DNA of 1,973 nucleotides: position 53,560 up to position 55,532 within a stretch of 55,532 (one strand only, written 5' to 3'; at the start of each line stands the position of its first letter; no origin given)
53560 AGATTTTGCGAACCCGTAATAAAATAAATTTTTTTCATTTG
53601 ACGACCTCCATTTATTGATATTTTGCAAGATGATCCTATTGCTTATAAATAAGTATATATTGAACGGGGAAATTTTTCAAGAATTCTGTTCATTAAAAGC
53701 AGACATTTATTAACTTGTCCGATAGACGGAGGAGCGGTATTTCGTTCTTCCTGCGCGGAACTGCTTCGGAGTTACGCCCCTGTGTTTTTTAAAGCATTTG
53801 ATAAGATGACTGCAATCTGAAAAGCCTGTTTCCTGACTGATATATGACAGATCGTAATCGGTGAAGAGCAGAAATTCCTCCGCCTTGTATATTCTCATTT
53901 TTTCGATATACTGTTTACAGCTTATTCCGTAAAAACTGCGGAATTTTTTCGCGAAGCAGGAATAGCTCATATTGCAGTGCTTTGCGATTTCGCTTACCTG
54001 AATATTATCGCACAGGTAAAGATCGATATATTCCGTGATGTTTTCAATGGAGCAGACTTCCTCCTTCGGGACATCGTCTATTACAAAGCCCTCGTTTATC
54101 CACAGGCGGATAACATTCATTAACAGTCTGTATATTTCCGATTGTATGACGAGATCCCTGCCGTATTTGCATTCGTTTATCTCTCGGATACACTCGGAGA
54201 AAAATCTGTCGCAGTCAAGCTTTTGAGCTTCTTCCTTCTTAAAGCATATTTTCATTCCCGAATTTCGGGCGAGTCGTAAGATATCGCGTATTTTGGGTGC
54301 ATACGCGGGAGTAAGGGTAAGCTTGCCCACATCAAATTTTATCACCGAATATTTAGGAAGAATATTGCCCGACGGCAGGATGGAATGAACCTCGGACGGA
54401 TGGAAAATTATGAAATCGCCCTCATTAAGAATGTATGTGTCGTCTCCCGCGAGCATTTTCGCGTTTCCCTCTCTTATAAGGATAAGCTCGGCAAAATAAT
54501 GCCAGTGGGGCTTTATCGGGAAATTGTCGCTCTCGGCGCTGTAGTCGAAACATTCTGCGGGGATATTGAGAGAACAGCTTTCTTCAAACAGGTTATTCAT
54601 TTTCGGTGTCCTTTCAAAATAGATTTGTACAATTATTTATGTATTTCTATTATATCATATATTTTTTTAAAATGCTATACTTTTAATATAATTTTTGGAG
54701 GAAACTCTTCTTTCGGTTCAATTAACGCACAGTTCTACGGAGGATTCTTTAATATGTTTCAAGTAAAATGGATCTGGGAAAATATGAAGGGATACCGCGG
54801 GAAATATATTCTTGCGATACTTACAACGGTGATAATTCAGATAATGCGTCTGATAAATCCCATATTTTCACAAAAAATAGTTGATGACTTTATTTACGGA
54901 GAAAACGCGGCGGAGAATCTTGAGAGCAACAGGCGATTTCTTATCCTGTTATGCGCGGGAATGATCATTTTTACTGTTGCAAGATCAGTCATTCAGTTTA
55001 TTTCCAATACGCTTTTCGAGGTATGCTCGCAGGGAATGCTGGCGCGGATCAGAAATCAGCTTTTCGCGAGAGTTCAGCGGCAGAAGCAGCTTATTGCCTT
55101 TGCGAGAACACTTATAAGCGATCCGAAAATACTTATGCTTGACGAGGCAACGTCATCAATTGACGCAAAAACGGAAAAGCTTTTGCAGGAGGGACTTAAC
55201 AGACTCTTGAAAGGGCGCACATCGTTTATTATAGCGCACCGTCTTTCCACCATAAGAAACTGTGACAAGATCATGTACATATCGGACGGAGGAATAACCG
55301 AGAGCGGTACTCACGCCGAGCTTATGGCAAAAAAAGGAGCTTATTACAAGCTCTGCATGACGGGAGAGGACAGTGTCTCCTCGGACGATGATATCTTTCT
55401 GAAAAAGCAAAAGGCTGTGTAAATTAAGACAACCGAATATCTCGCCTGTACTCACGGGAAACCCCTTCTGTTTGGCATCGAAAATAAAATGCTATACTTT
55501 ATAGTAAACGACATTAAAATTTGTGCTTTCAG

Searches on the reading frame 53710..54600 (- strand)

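Call 83: search_protein_families(library=pfam, proteins=[window:53710-54600:-], max_evalue=0.001)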
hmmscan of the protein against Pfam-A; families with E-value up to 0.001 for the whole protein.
window:53710-54600:- (296 aa): 4 families
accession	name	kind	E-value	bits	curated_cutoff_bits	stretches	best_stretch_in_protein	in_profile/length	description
PF12833.13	HTH_18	-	4.2e-17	62.7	33.6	1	205-283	1-79/80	Helix-turn-helix domain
PF00165.29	HTH_AraC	-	7.7e-14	51.9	26.6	2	197-232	6-41/42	Bacterial regulatory helix-turn-helix proteins, AraC family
PF02311.25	AraC_binding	-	2.3e-10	40.8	21.1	1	21-96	8-83/135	AraC-like ligand binding domain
PF07883.17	Cupin_2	-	5.8e-06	26.4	27.2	1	30-74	12-56/70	Cupin domain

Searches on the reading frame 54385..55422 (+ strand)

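Call 83: search_protein_families(library=pfam, proteins=[window:54385-55422:+], max_evalue=0.001)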
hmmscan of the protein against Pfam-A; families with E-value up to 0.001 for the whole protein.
window:54385-55422:+ (345 aa): 1 family
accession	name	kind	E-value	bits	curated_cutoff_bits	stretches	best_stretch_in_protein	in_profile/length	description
PF00664.28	ABC_membrane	-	4.9e-09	36.7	28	1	142-233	2-87/274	ABC transporter transmembrane region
